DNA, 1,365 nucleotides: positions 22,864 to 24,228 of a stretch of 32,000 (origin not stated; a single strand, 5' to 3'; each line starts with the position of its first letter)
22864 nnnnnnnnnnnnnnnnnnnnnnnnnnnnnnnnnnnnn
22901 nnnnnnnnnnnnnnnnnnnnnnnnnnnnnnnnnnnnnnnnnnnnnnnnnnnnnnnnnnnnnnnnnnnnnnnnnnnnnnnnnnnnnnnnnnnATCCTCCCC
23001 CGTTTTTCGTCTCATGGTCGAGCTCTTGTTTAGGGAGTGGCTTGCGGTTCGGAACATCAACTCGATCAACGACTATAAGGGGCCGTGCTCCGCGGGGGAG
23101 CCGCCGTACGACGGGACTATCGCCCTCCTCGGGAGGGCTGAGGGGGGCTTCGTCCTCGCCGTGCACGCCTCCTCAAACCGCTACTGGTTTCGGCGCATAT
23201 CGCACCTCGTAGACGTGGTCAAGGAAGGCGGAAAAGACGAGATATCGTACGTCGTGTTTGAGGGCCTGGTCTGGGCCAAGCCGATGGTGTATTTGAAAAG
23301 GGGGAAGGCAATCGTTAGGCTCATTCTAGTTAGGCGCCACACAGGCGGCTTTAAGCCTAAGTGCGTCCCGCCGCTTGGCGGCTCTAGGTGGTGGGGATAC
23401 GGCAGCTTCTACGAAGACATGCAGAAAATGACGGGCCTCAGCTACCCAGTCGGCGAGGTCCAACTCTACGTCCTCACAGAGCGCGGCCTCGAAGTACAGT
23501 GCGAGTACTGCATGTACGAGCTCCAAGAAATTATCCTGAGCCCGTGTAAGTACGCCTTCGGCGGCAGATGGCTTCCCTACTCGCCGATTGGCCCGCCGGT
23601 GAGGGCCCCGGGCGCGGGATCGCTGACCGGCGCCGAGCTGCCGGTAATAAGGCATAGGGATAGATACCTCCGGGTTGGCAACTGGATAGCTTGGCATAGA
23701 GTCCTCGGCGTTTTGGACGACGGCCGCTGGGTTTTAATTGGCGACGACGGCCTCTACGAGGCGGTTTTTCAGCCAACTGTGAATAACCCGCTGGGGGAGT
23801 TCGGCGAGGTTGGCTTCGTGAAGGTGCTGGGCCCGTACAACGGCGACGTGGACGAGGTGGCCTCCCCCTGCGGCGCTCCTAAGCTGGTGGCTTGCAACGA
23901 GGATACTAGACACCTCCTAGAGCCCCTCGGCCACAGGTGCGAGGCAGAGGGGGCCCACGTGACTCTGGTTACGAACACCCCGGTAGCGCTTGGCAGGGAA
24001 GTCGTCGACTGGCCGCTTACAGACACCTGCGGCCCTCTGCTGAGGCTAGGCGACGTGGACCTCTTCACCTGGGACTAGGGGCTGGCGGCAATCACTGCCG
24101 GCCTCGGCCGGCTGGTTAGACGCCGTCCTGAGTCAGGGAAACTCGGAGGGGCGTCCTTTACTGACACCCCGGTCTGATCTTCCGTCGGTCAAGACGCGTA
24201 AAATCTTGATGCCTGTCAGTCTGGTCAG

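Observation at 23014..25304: Family 1: four paralogues share an unusually conserved about 100-aa core with no obvious named domain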

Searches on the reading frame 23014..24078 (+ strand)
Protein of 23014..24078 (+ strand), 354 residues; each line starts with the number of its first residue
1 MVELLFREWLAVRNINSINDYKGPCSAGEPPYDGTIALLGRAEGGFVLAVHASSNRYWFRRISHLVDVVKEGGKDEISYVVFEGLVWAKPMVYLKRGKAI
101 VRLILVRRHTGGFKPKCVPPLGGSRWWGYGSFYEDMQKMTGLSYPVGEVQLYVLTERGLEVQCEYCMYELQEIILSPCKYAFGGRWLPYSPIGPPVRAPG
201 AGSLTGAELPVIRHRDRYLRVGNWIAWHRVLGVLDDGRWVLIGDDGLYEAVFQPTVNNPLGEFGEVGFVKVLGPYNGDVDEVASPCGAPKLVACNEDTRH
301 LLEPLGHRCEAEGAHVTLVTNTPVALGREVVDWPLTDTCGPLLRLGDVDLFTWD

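Call 5: search_protein_families(library=pfam, proteins=[window:23014-24078:+], max_evalue=1)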
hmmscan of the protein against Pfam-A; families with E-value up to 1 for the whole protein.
window:23014-24078:+ (354 aa): 0 families

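Call 6: search_protein_families(library=ncbifam, proteins=[window:23014-24078:+], max_evalue=1)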
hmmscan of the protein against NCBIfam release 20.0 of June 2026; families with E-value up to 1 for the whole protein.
window:23014-24078:+ (354 aa): 0 families

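Call 10: find_homologous_proteins(query=window:23014-24075:+, max_evalue=0.001)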
Query window:23014-24075:+ (354 aa): 38 proteins with E <= 0.001 among 6279 candidates.
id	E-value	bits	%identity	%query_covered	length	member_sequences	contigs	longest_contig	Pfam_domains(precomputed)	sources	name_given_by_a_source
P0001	1.0e-210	718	86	99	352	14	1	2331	-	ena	-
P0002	8.2e-168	577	71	99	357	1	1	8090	-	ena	-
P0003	1.7e-135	470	61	97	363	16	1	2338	-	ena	-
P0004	1.9e-105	371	53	99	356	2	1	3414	-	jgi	jgi:hypothetical protein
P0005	3.2e-103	364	53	99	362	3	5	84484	-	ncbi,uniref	ncbi:MAG: hypothetical protein QW680_09170 [Pyrobaculum sp.]|uniref:hypothetical protein n=1 Tax=Pyr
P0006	1.9e-96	342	49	99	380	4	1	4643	-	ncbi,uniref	ncbi:hypothetical protein [Pyrobaculum sp.]|uniref:hypothetical protein n=1 Tax=Pyrobaculum sp. TaxI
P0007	1.1e-87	313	48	99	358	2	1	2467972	-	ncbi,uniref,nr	ncbi:hypothetical protein [Pyrobaculum ferrireducens]|uniref:Uncharacterized protein n=1 Tax=Pyrobac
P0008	8.9e-80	287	47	88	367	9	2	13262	-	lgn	-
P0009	6.5e-75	271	46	97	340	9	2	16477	-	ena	-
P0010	6.3e-73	264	53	72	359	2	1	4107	-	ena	-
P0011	7.2e-73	264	47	88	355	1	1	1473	-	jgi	-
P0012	2.4e-71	259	49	76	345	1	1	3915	-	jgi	-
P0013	1.8e-69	253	46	88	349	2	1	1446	-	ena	-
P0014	1.1e-68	250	50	73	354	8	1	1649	-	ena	-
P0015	1.4e-67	247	42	97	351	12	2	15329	-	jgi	jgi:hypothetical protein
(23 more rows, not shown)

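Call 17: find_encoding_contigs(protein=P0005, flank=10000, max_places=3)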
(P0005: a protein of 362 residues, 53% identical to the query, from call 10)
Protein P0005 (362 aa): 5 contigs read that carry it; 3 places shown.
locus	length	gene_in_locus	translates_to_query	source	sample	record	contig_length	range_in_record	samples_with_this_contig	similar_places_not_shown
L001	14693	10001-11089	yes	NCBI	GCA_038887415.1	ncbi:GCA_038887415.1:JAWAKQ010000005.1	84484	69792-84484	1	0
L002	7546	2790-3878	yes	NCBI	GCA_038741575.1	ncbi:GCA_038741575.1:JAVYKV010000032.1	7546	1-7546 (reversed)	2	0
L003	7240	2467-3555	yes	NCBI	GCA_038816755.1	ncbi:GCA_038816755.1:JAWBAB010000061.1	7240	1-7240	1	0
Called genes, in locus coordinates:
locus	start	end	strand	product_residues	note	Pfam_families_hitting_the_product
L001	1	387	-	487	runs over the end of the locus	PF20695:UbiD_N, PF01977:UbiD, PF20696:UbiD_C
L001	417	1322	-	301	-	PF01988:VIT1 (faint)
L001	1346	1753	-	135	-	PF01022:HTH_5 (weak), PF13412:HTH_24 (weak)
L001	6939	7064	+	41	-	-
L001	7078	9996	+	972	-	-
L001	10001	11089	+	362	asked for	-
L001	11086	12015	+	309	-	-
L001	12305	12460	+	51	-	-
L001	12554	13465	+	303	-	-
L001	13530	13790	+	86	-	-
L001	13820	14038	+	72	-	-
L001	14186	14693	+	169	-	?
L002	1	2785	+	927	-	?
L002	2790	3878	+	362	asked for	-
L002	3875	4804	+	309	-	-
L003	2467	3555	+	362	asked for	-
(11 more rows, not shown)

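Call 18: find_encoding_contigs(protein=P0007, flank=10000, max_places=2)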
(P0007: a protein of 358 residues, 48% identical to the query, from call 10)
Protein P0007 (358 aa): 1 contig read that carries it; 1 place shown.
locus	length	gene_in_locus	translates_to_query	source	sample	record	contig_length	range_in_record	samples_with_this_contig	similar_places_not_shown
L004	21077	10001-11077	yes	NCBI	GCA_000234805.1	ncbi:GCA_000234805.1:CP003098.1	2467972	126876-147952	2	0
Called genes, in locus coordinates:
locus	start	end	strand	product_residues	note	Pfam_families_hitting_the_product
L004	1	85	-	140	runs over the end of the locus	PF01022:HTH_5 (faint), PF12840:HTH_20 (weak), PF13412:HTH_24, PF24266:HTH_HVO_0163_N (weak)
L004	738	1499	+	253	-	PF14528:LAGLIDADG_3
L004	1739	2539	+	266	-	PF14528:LAGLIDADG_3 (faint)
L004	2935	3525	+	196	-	PF14527:LAGLIDADG_WhiA (faint), PF14528:LAGLIDADG_3, PF05204:Hom_end (weak), PF14528:LAGLIDADG_3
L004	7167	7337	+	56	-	-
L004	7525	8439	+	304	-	-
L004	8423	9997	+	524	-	-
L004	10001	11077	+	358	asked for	-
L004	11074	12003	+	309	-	-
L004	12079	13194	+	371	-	-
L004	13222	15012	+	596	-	-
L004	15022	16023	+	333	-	-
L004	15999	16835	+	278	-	-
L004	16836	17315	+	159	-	-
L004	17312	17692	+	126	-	-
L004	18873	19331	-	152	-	PF05942:PaREP1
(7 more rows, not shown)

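Call 20: search_solved_structures(query=A2, max_evalue=10)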
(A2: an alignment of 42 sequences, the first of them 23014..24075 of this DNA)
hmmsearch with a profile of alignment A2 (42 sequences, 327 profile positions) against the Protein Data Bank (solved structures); distinct sequences matched with E-value up to 10: 4.
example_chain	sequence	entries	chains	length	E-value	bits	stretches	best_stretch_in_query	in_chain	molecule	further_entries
3zkj_A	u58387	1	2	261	0.34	13.4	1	224-279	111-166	ANKYRIN REPEAT AND SOCS BOX PROTEIN 9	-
3d9h_A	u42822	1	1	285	0.36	13.4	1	224-279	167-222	cDNA FLJ77766, highly similar to Homo sapiens ankyrin repeat and SOCS box-containing 9 (AS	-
3zng_A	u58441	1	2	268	0.36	13.4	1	224-279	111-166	ANKYRIN REPEAT AND SOCS BOX PROTEIN 9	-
6v9h_C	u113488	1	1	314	0.47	13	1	224-279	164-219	Ankyrin repeat and SOCS box protein 9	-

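Call 21: search_protein_families(library=phrogs, proteins=[window:23014-24078:+], max_evalue=0.1)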
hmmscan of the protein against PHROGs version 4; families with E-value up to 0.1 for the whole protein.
window:23014-24078:+ (354 aa): 0 families

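Call 22: search_protein_families(library=padloc, proteins=[window:23014-24078:+], max_evalue=0.1)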
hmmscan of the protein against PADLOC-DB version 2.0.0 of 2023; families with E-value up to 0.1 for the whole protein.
window:23014-24078:+ (354 aa): 0 families

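Call 23: predict_structure(alignment_id=A2)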
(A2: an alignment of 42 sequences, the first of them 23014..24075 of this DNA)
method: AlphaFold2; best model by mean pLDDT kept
length: 354 residues; sequences in the alignment: 42
mean_pLDDT: 85.3   pTM: 0.84
mean pLDDT of the five models: 85.3, 83.3, 76.2, 72.7, 70.1
residues with pLDDT >= 90: 159; 70-90: 155; 50-70: 35; < 50: 5
segments of 3 or more residues with pLDDT < 50: 187-189
pLDDT, mean of each block of 10 residues (from residue 1): 74 88 83 87 89 93 95 90 93 81 92 86 85 87 87 89 65 70 61 78 95 94 93 94 95 96 97 94 81 90 88 78 80 88 64 50
secondary structure, 60 per line:
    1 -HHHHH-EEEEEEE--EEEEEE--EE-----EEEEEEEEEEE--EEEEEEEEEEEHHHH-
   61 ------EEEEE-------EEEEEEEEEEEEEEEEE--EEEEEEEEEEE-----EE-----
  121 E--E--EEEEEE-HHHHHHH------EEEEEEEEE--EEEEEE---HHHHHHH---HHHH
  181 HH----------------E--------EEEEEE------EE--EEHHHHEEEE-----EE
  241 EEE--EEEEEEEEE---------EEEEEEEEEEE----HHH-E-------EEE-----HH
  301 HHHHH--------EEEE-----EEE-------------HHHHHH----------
elements in order: H2-6 E8-14 E17-22 E32-42 E45-55 H56-59 E67-71 E79-95 E98-108 E127-132 H134-140 E147-155 E158-163 H167-173 H177-182 E208-213 H226-229 E230-233 E239-243 E246-254 E264-274 E291-293 H299-305 E314-317 E323-325 H339-344

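Call 26: fold_search(model_id=the predicted structure, library=pdb)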
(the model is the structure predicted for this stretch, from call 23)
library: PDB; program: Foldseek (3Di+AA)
matches with E <= 10: 404; with E <= 0.001: 0
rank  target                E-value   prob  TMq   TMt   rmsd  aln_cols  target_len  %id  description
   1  3uir_B                1.1e-01  0.06  0.10  0.13  18.2       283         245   11  Crystal structure of the plasmin-textilinin-1 complex (released 2012-12-26)
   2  6d3x_A                1.4e-01  0.06  0.11  0.13  17.5       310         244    9  Highly Potent and Selective Plasmin Inhibitors Based on the Sunflower Trypsin Inhibitor-1 Scaffold Attenuate Fibrinoly (released 2019-01-23)
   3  3gdi_B                1.7e-01  0.03  0.09  0.11  19.3       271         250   14  Mammalian Clock Protein mPER2 - Crystal Structure of a PAS Domain Fragment (released 2009-05-19)
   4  7sny                  2.0e-01  0.09  0.12  0.20  15.2       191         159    9  2.10A Resolution Structure of NanoBiT Complementation Reporter Large Subunit LgBiT (released 2022-11-16)
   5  3rty_B                2.4e-01  0.03  0.09  0.10  19.6       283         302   14  Structure of an Enclosed Dimer Formed by The Drosophila Period Protein (released 2011-12-21)
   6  1bml_A                2.8e-01  0.04  0.10  0.12  17.7       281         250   11  COMPLEX OF THE CATALYTIC DOMAIN OF HUMAN PLASMIN AND STREPTOKINASE (released 1999-08-02)
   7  8s7l_C                4.0e-01  0.08  0.13  0.17  17.5       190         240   10  Crystal structure of a double mutant of VirB8-like OrfG central and C-terminal domains of Streptococcus thermophilus I (released 2025-03-12)
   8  3rty_E                4.0e-01  0.04  0.11  0.12  19.4       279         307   13  Structure of an Enclosed Dimer Formed by The Drosophila Period Protein (released 2011-12-21)
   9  4dj3_B                4.7e-01  0.02  0.09  0.11  20.9       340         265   11  Unwinding the Differences of the Mammalian PERIOD Clock Proteins from Crystal Structure to Cellular Function (released 2012-02-29)
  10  9of2_E                5.6e-01  0.04  0.10  0.11  20.4       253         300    8  Dimer of HIF-2a-ARNT Heterodimers Complexed on 51-bp HRE/HAS (released 2025-06-11)
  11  8rk3_D                5.9e-01  0.02  0.11  0.08  21.2       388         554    9  Bacteriophage JBD30 baseplate - composite structure (released 2024-08-14)
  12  2bkk_A                6.5e-01  0.08  0.07  0.09  12.6        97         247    9  Crystal structure of Aminoglycoside Phosphotransferase APH(3')-IIIa in complex with the inhibitor AR_3a (released 2005-08-09)
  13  8xsb_B                6.5e-01  0.03  0.09  0.10  19.8       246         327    8  Crystal structure of the DNA-bound AHR-ARNT heterodimer in complex with Indirubin (released 2025-01-15)
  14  2deq_B                7.7e-01  0.08  0.09  0.13  11.6       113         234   16  Crystal Structure Of Biotin Protein Ligase From Pyrococcus Horikoshii OT3 in complex with Biotinyl-5'-AMP, K111G mutat (released 2006-08-16)
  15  8s7l_B                7.7e-01  0.06  0.12  0.16  17.6       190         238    9  Crystal structure of a double mutant of VirB8-like OrfG central and C-terminal domains of Streptococcus thermophilus I (released 2025-03-12)
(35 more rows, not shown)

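Call 35: find_related_loci(query=A2, collection=genome_contigs, flank=8000)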
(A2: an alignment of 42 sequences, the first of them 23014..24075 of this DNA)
Query A2 (354 aa) in genome_contigs; peptide patterns used: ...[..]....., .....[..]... (x = any residue, [..] = any of these).
68 stretches matched a pattern; 6 encode a relative of the query (tblastn E <= 1e-3); 5 distinct loci.
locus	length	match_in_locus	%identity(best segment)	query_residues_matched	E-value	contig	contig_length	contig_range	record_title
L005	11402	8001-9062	100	1-354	0e+0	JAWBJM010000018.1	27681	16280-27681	MAG: Pyrobaculum sp. isolate GMQS_201907_bins_3 GMQS_201907_bins_3_scaffold_18, whole genome shotgun sequence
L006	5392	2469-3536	53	2-353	6e-105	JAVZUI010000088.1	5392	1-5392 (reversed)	MAG: Pyrobaculum sp. isolate DRTY-8_201808_bins_12 DRTY-8_201808_bins_12_scaffold_88, whole genome shotgun sequence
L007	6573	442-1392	48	33-339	1e-76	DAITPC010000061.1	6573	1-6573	MAG TPA_asm: Pyrobaculum sp. isolate CTOTU25734 NODE_832_length_6573_cov_163.616754, whole genome shotgun sequence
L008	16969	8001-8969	44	34-348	3e-70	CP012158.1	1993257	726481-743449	Pyrobaculum sp. WP30, complete genome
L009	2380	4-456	56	218-349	2e-43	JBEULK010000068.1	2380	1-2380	MAG: Pyrobaculum sp. isolate KC_015 contig70, whole genome shotgun sequence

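Call 44: fold_search(model_id=the predicted structure, library=viral)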
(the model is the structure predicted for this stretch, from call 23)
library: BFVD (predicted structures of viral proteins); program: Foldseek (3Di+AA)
matches with E <= 10: 539; with E <= 0.001: 0
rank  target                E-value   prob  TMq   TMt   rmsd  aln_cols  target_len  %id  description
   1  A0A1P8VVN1            3.4e-02  0.06  0.12  0.09  21.0       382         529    9  (no name in the UniProt tables at hand)
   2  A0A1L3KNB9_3          1.0e-01  0.03  0.08  0.04  27.4       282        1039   13  (no name in the UniProt tables at hand)
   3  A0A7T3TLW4            1.8e-01  0.25  0.09  0.15   9.6        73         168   15  Uncharacterized protein [Serratia phage vB_SmaM_Yaphecito]
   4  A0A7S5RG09            1.9e-01  0.09  0.10  0.10  15.4       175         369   11  (no name in the UniProt tables at hand)
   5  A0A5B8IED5            2.1e-01  0.07  0.08  0.14  18.6       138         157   12  Uncharacterized protein [Mimiviridae sp. ChoanoV1]
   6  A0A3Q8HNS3            2.2e-01  0.02  0.09  0.10  16.1       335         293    9  (no name in the UniProt tables at hand)
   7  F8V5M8                2.3e-01  0.06  0.15  0.10  20.3       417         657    9  Uncharacterized protein R349a [Acanthamoeba polyphaga mimivirus]
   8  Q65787                2.9e-01  0.02  0.10  0.09  22.3       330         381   11  p125 protein (Fragment) [Bovine viral diarrhea virus]
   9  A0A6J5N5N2            3.2e-01  0.23  0.07  0.25   7.7        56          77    7  Lipoprotein [uncultured Caudovirales phage]
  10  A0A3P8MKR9            3.4e-01  0.03  0.12  0.11  20.6       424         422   11  Glycoprotein J (Fragment) [Infectious laryngotracheitis virus]
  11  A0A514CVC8            3.4e-01  0.03  0.11  0.10  23.2       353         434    9  (no name in the UniProt tables at hand)
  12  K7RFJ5                3.5e-01  0.04  0.11  0.13  20.8       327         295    9  Uncharacterized protein [Vibrio phage vB_VpaS_MAR10]
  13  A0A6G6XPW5            4.4e-01  0.08  0.07  0.09  13.2        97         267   10  (no name in the UniProt tables at hand)
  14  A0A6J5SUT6            4.4e-01  0.02  0.08  0.04  22.2       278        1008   10  Phage tail sheath C-terminal domain containing protein [uncultured Caudovirales phage]
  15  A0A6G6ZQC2            5.1e-01  0.10  0.07  0.05  12.7        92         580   11  (no name in the UniProt tables at hand)
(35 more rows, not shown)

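Call 48: search_dna_similar(query=window:23014-24075:+, collection=phages, mode=protein, max_evalue=0.01)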
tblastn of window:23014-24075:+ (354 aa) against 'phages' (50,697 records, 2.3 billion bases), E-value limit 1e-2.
No match.

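Call 55: search_protein_families(library=pfam, alignment_id=A2, max_evalue=5)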
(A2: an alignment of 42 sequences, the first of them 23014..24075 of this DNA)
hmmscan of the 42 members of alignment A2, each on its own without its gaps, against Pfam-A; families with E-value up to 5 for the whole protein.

A. member 1, window:23014-24075:+ (354 aa): 0 families

B. families by the number of members that match (of 42 scanned): 2 families
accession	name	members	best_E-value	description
PF25287.1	zf-B_box_Trim66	1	0.12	Trim66, B-box zinc-binding domain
PF19183.5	DUF5865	1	0.12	Family of unknown function (DUF5865)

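Call 63: search_solved_structures(query=A4, max_evalue=10)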
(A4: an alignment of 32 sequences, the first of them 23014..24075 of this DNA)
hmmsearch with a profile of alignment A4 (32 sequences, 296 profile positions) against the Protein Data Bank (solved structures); distinct sequences matched with E-value up to 10: 1.
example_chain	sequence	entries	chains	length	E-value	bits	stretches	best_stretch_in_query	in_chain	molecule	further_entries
3guw_A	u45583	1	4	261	0.71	12.6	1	157-176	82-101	uncharacterized protein AF_1765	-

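Call 64: search_protein_families(library=pfam, alignment_id=A4, max_evalue=1)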
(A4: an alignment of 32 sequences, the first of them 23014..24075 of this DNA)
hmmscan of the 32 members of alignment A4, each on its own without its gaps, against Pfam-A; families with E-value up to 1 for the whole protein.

A. member 1, window:23014-24075:+ (354 aa): 0 families

B. families by the number of members that match (of 32 scanned): 3 families
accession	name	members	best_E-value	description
PF04717.18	Phage_base_V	1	0.071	Type VI secretion system/phage-baseplate injector OB domain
PF06890.18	Phage_Mu_Gp45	1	0.073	Bacteriophage Mu Gp45, N-terminal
PF18348.7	SH3_16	1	0.2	Bacterial dipeptidyl-peptidase Sh3 domain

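Call 79: find_encoding_contigs(protein=window:23014-24075:+, flank=3000, max_places=3)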
Protein window:23014-24075:+ (354 aa): 21 contigs read that carry it; 3 places shown.
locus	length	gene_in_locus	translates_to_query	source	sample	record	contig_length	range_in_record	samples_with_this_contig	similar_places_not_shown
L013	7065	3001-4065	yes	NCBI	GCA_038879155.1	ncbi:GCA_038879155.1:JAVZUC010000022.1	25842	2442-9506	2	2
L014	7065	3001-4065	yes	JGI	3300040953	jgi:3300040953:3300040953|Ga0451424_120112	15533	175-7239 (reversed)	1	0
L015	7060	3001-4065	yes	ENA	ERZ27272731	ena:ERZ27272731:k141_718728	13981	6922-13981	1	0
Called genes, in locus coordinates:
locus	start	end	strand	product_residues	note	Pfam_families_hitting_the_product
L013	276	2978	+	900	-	-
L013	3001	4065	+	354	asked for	-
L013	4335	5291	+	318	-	-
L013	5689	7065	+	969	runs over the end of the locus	-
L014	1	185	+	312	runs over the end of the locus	-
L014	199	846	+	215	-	-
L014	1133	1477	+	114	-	-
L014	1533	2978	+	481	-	-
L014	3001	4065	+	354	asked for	-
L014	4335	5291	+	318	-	-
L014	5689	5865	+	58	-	-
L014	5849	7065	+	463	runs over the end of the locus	?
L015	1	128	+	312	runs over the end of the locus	-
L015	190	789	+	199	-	-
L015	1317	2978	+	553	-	-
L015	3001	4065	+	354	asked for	-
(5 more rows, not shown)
